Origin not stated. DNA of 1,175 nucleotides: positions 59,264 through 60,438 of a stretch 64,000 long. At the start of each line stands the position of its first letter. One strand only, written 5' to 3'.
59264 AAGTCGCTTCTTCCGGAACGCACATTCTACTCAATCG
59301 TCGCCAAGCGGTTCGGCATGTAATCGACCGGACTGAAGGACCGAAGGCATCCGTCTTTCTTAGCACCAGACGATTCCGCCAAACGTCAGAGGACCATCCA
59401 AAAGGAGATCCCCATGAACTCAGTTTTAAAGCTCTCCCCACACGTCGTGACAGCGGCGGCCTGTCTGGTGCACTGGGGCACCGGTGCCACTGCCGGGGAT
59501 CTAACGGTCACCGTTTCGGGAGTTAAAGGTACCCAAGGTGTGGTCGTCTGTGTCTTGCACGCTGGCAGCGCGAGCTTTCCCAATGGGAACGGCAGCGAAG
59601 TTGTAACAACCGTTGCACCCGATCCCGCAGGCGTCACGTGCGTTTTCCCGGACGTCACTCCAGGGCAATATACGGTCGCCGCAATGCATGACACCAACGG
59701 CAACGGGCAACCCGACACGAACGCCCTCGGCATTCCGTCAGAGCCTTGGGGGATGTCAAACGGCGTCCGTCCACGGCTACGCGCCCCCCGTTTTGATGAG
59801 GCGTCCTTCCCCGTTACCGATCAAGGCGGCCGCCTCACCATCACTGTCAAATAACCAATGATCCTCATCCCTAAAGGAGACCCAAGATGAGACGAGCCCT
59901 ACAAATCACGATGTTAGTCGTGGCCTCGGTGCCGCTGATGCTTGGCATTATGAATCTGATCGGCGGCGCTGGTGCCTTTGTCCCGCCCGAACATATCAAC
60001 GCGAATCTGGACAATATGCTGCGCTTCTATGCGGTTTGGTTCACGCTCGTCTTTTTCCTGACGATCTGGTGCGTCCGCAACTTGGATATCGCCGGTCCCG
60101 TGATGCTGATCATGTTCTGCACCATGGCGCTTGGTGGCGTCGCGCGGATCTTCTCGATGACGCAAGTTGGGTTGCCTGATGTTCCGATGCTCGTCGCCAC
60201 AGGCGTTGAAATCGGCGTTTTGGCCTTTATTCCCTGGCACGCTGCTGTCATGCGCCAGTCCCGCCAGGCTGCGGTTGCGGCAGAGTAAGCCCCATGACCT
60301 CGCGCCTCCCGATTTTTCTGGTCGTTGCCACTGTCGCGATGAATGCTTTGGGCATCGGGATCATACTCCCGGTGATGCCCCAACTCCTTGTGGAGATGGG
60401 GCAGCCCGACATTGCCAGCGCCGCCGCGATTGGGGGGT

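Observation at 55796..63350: Mirror-duplicated SDR + DUF2141 modules around back-to-back TetR genes, extended by DUF4345-like/MFS/GST/MAPEG/SDR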

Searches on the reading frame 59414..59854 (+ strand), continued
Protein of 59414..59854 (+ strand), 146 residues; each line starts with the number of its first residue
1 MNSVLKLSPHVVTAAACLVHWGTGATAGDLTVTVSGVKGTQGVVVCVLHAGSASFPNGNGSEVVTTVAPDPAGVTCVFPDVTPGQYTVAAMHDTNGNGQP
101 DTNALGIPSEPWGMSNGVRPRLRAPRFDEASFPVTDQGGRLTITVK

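Call 78: search_protein_families(library=pfam, proteins=[P0334, P0349, P0356, P0382, P0321, P0246, P0271, P0350, P0241, P0320], max_evalue=0.001)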
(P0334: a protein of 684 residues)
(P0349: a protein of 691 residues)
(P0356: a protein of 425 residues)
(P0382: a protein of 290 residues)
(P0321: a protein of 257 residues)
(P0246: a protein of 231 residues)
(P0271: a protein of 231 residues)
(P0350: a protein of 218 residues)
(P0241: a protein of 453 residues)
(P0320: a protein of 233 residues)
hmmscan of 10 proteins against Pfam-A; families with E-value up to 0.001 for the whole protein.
P0334 (684 aa): 3 families
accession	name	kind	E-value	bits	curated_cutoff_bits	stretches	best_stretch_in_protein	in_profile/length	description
PF09912.14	DUF2141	-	1.4e-41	141.4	24.4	2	270-372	1-108/112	Uncharacterized protein conserved in bacteria (DUF2141)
PF05239.21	PRC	-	2e-09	37.8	21.2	1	500-557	5-59/78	PRC-barrel domain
PF14686.12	fn3_3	-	0.00093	19.4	24.4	0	286-329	12-54/75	Polysaccharide lyase family 4, domain II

P0349 (691 aa): 2 families
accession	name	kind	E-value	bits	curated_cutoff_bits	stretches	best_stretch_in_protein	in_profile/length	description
PF09912.14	DUF2141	-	3.7e-40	136.8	24.4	2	148-248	1-108/112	Uncharacterized protein conserved in bacteria (DUF2141)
PF05239.21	PRC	-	1.3e-07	31.9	21.2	1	503-561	2-61/78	PRC-barrel domain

P0356 (425 aa): 4 families
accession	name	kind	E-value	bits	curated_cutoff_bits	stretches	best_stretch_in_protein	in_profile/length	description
PF00106.31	adh_short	-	3.3e-44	151.1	26.6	1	20-209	1-190/195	short chain dehydrogenase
PF09912.14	DUF2141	-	4.8e-29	101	24.4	1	310-417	1-110/112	Uncharacterized protein conserved in bacteria (DUF2141)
PF13561.12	adh_short_C2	-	1.1e-27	97.6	27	1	29-209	6-184/236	Enoyl-(Acyl carrier protein) reductase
PF08659.16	KR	-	9.3e-14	52.2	22.6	1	22-196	3-173/180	KR domain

P0382 (290 aa): 1 family
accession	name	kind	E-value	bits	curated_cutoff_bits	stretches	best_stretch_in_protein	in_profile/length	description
PF09912.14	DUF2141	-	9e-29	100.1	24.4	1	172-281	1-109/112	Uncharacterized protein conserved in bacteria (DUF2141)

P0321 (257 aa): 1 family
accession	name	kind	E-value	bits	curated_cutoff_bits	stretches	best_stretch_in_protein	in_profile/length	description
PF09912.14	DUF2141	-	4.8e-57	191.2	24.4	2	143-247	2-107/112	Uncharacterized protein conserved in bacteria (DUF2141)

P0246 (231 aa): 1 family
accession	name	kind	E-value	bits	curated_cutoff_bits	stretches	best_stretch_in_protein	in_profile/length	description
PF09912.14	DUF2141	-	3.1e-30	104.8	24.4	1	116-224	1-110/112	Uncharacterized protein conserved in bacteria (DUF2141)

P0271 (231 aa): 2 families
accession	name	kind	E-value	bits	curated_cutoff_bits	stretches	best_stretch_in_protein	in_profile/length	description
PF09912.14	DUF2141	-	1.7e-26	92.8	24.4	1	116-221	1-107/112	Uncharacterized protein conserved in bacteria (DUF2141)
PF13239.11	2TM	-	2.4e-10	40.8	24.8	1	4-61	2-58/79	2TM domain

P0350 (218 aa): 1 family
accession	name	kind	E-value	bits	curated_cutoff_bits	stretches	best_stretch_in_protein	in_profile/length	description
PF09912.14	DUF2141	-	2.3e-27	95.6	24.4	1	103-210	1-108/112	Uncharacterized protein conserved in bacteria (DUF2141)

P0241 (453 aa): 2 families
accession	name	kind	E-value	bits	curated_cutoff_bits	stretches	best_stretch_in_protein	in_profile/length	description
PF09912.14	DUF2141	-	8.8e-91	299.8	24.4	3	172-282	1-109/112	Uncharacterized protein conserved in bacteria (DUF2141)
PF07495.19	Y_Y_Y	-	1.2e-06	28.8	26.6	0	203-238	17-49/65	Y_Y_Y domain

P0320 (233 aa): 1 family
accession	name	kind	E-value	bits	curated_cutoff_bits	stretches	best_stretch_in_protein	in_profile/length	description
PF09912.14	DUF2141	-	2.1e-26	92.5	24.4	1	122-224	3-107/112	Uncharacterized protein conserved in bacteria (DUF2141)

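Call 82: find_encoding_contigs(protein=P0356, flank=6000, max_places=4)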
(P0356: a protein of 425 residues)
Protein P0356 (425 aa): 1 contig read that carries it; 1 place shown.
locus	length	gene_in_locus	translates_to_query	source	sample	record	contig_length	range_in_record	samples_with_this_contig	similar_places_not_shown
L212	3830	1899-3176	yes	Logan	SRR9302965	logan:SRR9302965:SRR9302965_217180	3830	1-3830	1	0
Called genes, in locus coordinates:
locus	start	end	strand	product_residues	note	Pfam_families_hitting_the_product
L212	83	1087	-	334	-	-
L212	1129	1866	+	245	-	PF02527:GidB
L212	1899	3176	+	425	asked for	PF00106:adh_short, PF08659:KR, PF13561:adh_short_C2, PF09912:DUF2141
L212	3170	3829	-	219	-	?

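Call 83: list_cluster_members(proteins=[P0356])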
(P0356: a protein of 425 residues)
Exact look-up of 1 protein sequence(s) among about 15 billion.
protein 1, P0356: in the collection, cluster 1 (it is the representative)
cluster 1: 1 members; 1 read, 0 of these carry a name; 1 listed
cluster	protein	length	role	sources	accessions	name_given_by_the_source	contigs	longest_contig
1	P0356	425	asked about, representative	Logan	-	-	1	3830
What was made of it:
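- The fusion protein is a singleton from one short contig (call 83).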

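Call 89: search_protein_families(library=ncbifam, proteins=[L051:7154-7714:-], max_evalue=0.01)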
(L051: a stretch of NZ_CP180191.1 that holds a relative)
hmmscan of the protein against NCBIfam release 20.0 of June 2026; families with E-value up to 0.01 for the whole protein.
L051:7154-7714:- (186 aa): 1 family
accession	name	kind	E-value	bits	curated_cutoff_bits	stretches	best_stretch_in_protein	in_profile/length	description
NF045923.1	SpheroidMoxCrtARhod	equivalog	0.0044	16.4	300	1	38-146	95-201/226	spheroidene monooxygenase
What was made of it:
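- Tried and rejected: The CrtA match is E=0.004 at 16 bits against a cut-off of 300, so it is not evidence (call 89).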

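Call 93: search_protein_families(library=ncbifam, proteins=[L035:4672-7863:+, L066:4863-7916:+, L072:3935-7009:+, L046:1868-4924:+, L009:536-3835:+, L015:2077-6003:-], max_evalue=1e-20)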
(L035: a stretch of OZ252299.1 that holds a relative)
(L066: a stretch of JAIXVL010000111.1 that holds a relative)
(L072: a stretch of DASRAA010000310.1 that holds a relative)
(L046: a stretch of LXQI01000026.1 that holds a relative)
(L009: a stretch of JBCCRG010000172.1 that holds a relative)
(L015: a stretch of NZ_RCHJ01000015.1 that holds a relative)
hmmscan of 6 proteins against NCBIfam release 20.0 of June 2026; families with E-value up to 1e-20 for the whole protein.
L035:4672-7863:+ (1063 aa): 11 families
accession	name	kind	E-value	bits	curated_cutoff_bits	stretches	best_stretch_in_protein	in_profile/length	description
NF033617.1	RND_permease_2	subfamily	4.2e-95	319.6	1250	1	20-1030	13-1008/1009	multidrug efflux RND transporter permease subunit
NF000282.2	RND_permease_1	subfamily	9.4e-84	282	1250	1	19-1029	11-1027/1029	multidrug efflux RND transporter permease subunit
TIGR00914.1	2A0601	subfamily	3.1e-77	260.3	701.45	1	12-1039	10-1045/1051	CusA/CzcA family heavy metal efflux RND transporter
TIGR00915.1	2A0602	subfamily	7.1e-66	222.8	940.35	1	21-1037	15-1036/1050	efflux RND transporter permease subunit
NF007842.1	PRK10555.1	equivalog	6.7e-48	163.3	1854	1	15-1032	8-1029/1036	multidrug efflux RND transporter permease AcrD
NF007131.0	PRK09577.1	equivalog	1.1e-47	162.5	1768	1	19-610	12-609/1045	multidrug efflux RND transporter permease subunit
NF007133.0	PRK09579.1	equivalog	2.1e-45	154.7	1763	1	17-596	12-585/1017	multidrug efflux RND transporter permease subunit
NF000037.1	RND_perm_OqxB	exception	1.1e-41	142.7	2200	1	15-1035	10-1040/1050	multidrug efflux RND transporter permease subunit OqxB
NF007905.0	PRK10614.1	equivalog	1.8e-41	141.8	1774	1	19-612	14-603/1025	multidrug efflux RND transporter permease subunit MdtC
NF007798.0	PRK10503.1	equivalog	3.9e-40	137.3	1584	1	20-1026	25-1019/1040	MdtB/MuxB family multidrug efflux RND transporter permease subunit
NF011706.2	PRK15127.1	equivalog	6.3e-35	120.3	2150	1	19-1036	12-1036/1049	multidrug efflux RND transporter permease subunit AcrB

L066:4863-7916:+ (1017 aa): 11 families
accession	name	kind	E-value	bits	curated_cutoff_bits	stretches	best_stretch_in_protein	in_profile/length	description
NF033617.1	RND_permease_2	subfamily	5.3e-163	544.4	1250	1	11-1011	4-1007/1009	multidrug efflux RND transporter permease subunit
NF000282.2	RND_permease_1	subfamily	2.4e-115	386.6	1250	1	10-1010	3-1026/1029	multidrug efflux RND transporter permease subunit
TIGR00914.1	2A0601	subfamily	3.1e-110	369.6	701.45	1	10-1011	8-1035/1051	CusA/CzcA family heavy metal efflux RND transporter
NF007905.0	PRK10614.1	equivalog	2.5e-104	349.9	1774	1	12-1010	8-1007/1025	multidrug efflux RND transporter permease subunit MdtC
NF007798.0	PRK10503.1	equivalog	1.3e-99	334.2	1584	2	21-589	26-601/1040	MdtB/MuxB family multidrug efflux RND transporter permease subunit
TIGR00915.1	2A0602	subfamily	5.3e-98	329.2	940.35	1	10-1009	4-1026/1050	efflux RND transporter permease subunit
NF007133.0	PRK09579.1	equivalog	7.1e-79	265.5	1763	2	12-544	8-540/1017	multidrug efflux RND transporter permease subunit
NF007842.1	PRK10555.1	equivalog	3.4e-77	260.3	1854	2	10-575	4-588/1036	multidrug efflux RND transporter permease AcrD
NF007131.0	PRK09577.1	equivalog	1.2e-68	231.8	1768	1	10-1009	4-1020/1045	multidrug efflux RND transporter permease subunit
NF000037.1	RND_perm_OqxB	exception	2.3e-60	204.5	2200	1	10-598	6-620/1050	multidrug efflux RND transporter permease subunit OqxB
NF011706.2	PRK15127.1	equivalog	1.5e-57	195.3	2150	1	10-490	4-497/1049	multidrug efflux RND transporter permease subunit AcrB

L072:3935-7009:+ (1024 aa): 11 families
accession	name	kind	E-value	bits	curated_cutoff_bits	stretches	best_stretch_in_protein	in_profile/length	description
NF007133.0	PRK09579.1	equivalog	0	1150.4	1763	1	1-1009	1-1010/1017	multidrug efflux RND transporter permease subunit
NF033617.1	RND_permease_2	subfamily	0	1118.1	1250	1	4-1002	1-1008/1009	multidrug efflux RND transporter permease subunit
NF000282.2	RND_permease_1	subfamily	8.4e-242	805.3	1250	1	6-1002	3-1028/1029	multidrug efflux RND transporter permease subunit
TIGR00915.1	2A0602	subfamily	3.6e-225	750.2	940.35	1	4-1014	2-1041/1050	efflux RND transporter permease subunit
NF007842.1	PRK10555.1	equivalog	3.8e-174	581.2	1854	1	4-1003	2-1028/1036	multidrug efflux RND transporter permease AcrD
NF011706.2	PRK15127.1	equivalog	2.4e-167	558.8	2150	1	5-1006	3-1034/1049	multidrug efflux RND transporter permease subunit AcrB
NF007131.0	PRK09577.1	equivalog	4.5e-160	534.5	1768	1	6-1005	4-1026/1045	multidrug efflux RND transporter permease subunit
NF007798.0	PRK10503.1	equivalog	8.9e-154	513.5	1584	1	6-1006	15-1027/1040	MdtB/MuxB family multidrug efflux RND transporter permease subunit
NF007905.0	PRK10614.1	equivalog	2.5e-150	502.2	1774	1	1-1013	1-1020/1025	multidrug efflux RND transporter permease subunit MdtC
NF000037.1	RND_perm_OqxB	exception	3.6e-148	495.2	2200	1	1-1006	1-1039/1050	multidrug efflux RND transporter permease subunit OqxB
TIGR00914.1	2A0601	subfamily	1.3e-95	321.2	701.45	1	8-1012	10-1046/1051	CusA/CzcA family heavy metal efflux RND transporter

L046:1868-4924:+ (1018 aa): 11 families
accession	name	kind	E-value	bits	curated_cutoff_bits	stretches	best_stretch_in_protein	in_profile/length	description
NF033617.1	RND_permease_2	subfamily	7.3e-158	527.4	1250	1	15-1010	10-1008/1009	multidrug efflux RND transporter permease subunit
NF000282.2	RND_permease_1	subfamily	3.7e-125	419.1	1250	1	8-1009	3-1027/1029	multidrug efflux RND transporter permease subunit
TIGR00915.1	2A0602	subfamily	2.2e-109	366.9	940.35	1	8-1010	4-1029/1050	efflux RND transporter permease subunit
TIGR00914.1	2A0601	subfamily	8.9e-104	348.2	701.45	1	9-1016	9-1042/1051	CusA/CzcA family heavy metal efflux RND transporter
NF007905.0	PRK10614.1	equivalog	2.3e-96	323.5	1774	1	8-1009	7-1008/1025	multidrug efflux RND transporter permease subunit MdtC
NF007798.0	PRK10503.1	equivalog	2.9e-94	316.5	1584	2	8-597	16-611/1040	MdtB/MuxB family multidrug efflux RND transporter permease subunit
NF007842.1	PRK10555.1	equivalog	2.4e-88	297.2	1854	1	7-1010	3-1027/1036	multidrug efflux RND transporter permease AcrD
NF007133.0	PRK09579.1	equivalog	4e-81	273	1763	2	11-568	9-570/1017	multidrug efflux RND transporter permease subunit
NF007131.0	PRK09577.1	equivalog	1.1e-76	258.4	1768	1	10-1012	6-1024/1045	multidrug efflux RND transporter permease subunit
NF000037.1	RND_perm_OqxB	exception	2.8e-69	234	2200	1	12-578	10-602/1050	multidrug efflux RND transporter permease subunit OqxB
NF011706.2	PRK15127.1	equivalog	1.2e-66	225.4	2150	1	15-1012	11-1032/1049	multidrug efflux RND transporter permease subunit AcrB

L009:536-3835:+ (1099 aa): 11 families
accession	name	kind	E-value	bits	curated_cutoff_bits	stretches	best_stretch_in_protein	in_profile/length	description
NF033617.1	RND_permease_2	subfamily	3.5e-170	568.2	1250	2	40-518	10-492/1009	multidrug efflux RND transporter permease subunit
NF000282.2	RND_permease_1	subfamily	2.8e-119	399.6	1250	1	35-1092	5-1027/1029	multidrug efflux RND transporter permease subunit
NF007905.0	PRK10614.1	equivalog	2.1e-103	346.8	1774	2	35-522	8-498/1025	multidrug efflux RND transporter permease subunit MdtC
TIGR00914.1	2A0601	subfamily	8.6e-98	328.4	701.45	2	581-1092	519-1035/1051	CusA/CzcA family heavy metal efflux RND transporter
TIGR00915.1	2A0602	subfamily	1.2e-96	324.7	940.35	2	35-523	6-506/1050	efflux RND transporter permease subunit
NF007798.0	PRK10503.1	equivalog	2.9e-95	319.8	1584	2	43-521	28-506/1040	MdtB/MuxB family multidrug efflux RND transporter permease subunit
NF007133.0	PRK09579.1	equivalog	1.1e-85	288.1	1763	2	36-516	9-491/1017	multidrug efflux RND transporter permease subunit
NF000037.1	RND_perm_OqxB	exception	2.8e-75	253.9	2200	1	29-517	2-502/1050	multidrug efflux RND transporter permease subunit OqxB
NF007842.1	PRK10555.1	equivalog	2e-67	227.9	1854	2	35-517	6-500/1036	multidrug efflux RND transporter permease AcrD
NF007131.0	PRK09577.1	equivalog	3.4e-58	197.2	1768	2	34-522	5-504/1045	multidrug efflux RND transporter permease subunit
NF011706.2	PRK15127.1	equivalog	3.3e-53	180.9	2150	2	31-517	2-500/1049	multidrug efflux RND transporter permease subunit AcrB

L015:2077-6003:- (1308 aa): 11 families
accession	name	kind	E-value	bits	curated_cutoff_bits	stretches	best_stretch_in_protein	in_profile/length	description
NF033617.1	RND_permease_2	subfamily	9.9e-127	424.3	1250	1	289-1284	7-1007/1009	multidrug efflux RND transporter permease subunit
NF000282.2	RND_permease_1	subfamily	5.4e-89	299.4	1250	1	295-1283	14-1026/1029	multidrug efflux RND transporter permease subunit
TIGR00914.1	2A0601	subfamily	1.8e-86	290.9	701.45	1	284-1286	8-1037/1051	CusA/CzcA family heavy metal efflux RND transporter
TIGR00915.1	2A0602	subfamily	4.8e-76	256.5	940.35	1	297-1284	17-1028/1050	efflux RND transporter permease subunit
NF007798.0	PRK10503.1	equivalog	1.4e-64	218.3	1584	2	294-873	25-611/1040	MdtB/MuxB family multidrug efflux RND transporter permease subunit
NF007905.0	PRK10614.1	equivalog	7.4e-64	215.9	1774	1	288-1287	9-1011/1025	multidrug efflux RND transporter permease subunit MdtC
NF007133.0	PRK09579.1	equivalog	1.4e-58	198.4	1763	1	293-768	17-490/1017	multidrug efflux RND transporter permease subunit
NF007131.0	PRK09577.1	equivalog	4.4e-48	163.7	1768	2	295-865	17-602/1045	multidrug efflux RND transporter permease subunit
NF007842.1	PRK10555.1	equivalog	5.7e-48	163.5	1854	1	291-776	10-506/1036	multidrug efflux RND transporter permease AcrD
NF000037.1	RND_perm_OqxB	exception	4.7e-39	133.9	2200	1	294-1285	16-1035/1050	multidrug efflux RND transporter permease subunit OqxB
NF011706.2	PRK15127.1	equivalog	2.8e-38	131.5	2150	1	295-767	15-497/1049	multidrug efflux RND transporter permease subunit AcrB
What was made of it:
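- Tried and rejected: They could not be assigned to the drug or the metal class; most score far below both cut-offs (call 93).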

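Call 97: search_protein_families(library=pfam, proteins=[L066:9220-9696:+, L066:3820-4866:+, L066:3053-3664:-, L066:9733-10320:+, L009:3840-4466:+, L009:5936-7213:-, L035:3053-4675:+, L035:2420-2980:+, L035:8395-9354:-, L035:8740-9396:+], max_evalue=0.001)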
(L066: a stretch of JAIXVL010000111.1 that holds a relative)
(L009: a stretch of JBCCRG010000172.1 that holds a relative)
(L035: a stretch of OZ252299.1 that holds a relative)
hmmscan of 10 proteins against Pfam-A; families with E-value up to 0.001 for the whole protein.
L066:9220-9696:+ (158 aa): 1 family
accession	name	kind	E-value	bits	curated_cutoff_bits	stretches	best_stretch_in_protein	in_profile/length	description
PF03992.22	ABM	-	0.00026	21.5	23.1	1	73-104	46-77/78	Antibiotic biosynthesis monooxygenase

L066:3820-4866:+ (348 aa): 3 families
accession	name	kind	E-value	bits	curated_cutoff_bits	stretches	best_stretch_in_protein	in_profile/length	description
PF16576.10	HlyD_D23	-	1.3e-14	54.4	30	1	57-259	14-210/214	Barrel-sandwich domain of CusB or HlyD membrane-fusion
PF13437.12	HlyD_3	-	1.2e-12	49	22.2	1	159-260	2-106/106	HlyD family secretion protein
PF00364.28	Biotin_lipoyl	-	0.00081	19.6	22.1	0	70-93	50-73/73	Biotin-requiring enzyme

L066:3053-3664:- (203 aa): 2 families
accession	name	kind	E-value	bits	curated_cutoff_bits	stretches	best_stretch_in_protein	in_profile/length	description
PF13305.11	TetR_C_33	-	1e-13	52.3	26.8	1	93-178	1-84/103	Tetracyclin repressor-like, C-terminal domain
PF00440.29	TetR_N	-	4.6e-12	46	24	1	23-69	1-47/47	Bacterial regulatory proteins, tetR family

L066:9733-10320:+ (195 aa): 0 families

L009:3840-4466:+ (208 aa): 0 families

L009:5936-7213:- (425 aa): 2 families
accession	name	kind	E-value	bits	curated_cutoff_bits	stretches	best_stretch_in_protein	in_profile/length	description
PF01557.24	FAA_hydrolase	-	1.7e-37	129.6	23.9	1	131-417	3-210/214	Fumarylacetoacetate (FAA) hydrolase C-terminal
PF09298.16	FAA_hydrolase_N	-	2.5e-31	108.4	25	1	21-125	2-105/105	Fumarylacetoacetase N-terminal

L035:3053-4675:+ (540 aa): 4 families
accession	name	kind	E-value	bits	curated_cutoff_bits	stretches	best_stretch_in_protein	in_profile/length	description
PF16576.10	HlyD_D23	-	1.4e-15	57.6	30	1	210-428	7-211/214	Barrel-sandwich domain of CusB or HlyD membrane-fusion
PF13437.12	HlyD_3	-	3.3e-13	50.7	22.2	1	330-425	1-103/106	HlyD family secretion protein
PF00364.28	Biotin_lipoyl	-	4.4e-06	26.9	22.1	0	316-358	30-72/73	Biotin-requiring enzyme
PF13533.13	Biotin_lipoyl_2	-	0.00033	20.9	29.8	0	229-252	9-32/32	Biotin-lipoyl like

L035:2420-2980:+ (186 aa): 1 family
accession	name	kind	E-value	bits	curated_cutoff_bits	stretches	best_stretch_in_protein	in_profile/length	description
PF03992.22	ABM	-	1.4e-06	28.8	23.1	1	72-137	10-77/78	Antibiotic biosynthesis monooxygenase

L035:8395-9354:- (319 aa): 1 family
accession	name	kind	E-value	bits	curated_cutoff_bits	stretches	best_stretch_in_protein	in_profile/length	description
PF08450.18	SGL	-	3.4e-72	243.4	26.3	1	26-280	1-245/246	SMP-30/Gluconolactonase/LRE-like region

L035:8740-9396:+ (218 aa): 0 families

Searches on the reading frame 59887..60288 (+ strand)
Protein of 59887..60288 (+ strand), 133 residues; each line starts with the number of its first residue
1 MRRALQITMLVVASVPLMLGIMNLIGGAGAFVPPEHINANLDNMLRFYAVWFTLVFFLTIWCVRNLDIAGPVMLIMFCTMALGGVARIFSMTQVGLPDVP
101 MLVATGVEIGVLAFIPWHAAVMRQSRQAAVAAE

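Call 3: search_protein_families(library=pfam, proteins=[window:59887-60288:+], max_evalue=0.01)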
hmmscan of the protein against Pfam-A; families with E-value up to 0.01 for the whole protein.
window:59887-60288:+ (133 aa): 1 family
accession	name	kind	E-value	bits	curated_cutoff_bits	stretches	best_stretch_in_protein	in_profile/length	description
PF14248.12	DUF4345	-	2.3e-16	60.3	26.5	1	5-114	2-114/119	Domain of unknown function (DUF4345)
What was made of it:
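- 59887..60288 (+): DUF4345 four-TM membrane protein, a member of cassette B. PF14248 scores 60.3 bits (call 3).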

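Call 4: search_protein_families(library=ncbifam, proteins=[window:59887-60288:+], max_evalue=0.01)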
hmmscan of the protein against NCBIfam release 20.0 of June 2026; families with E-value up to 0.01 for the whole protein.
window:59887-60288:+ (133 aa): 0 families
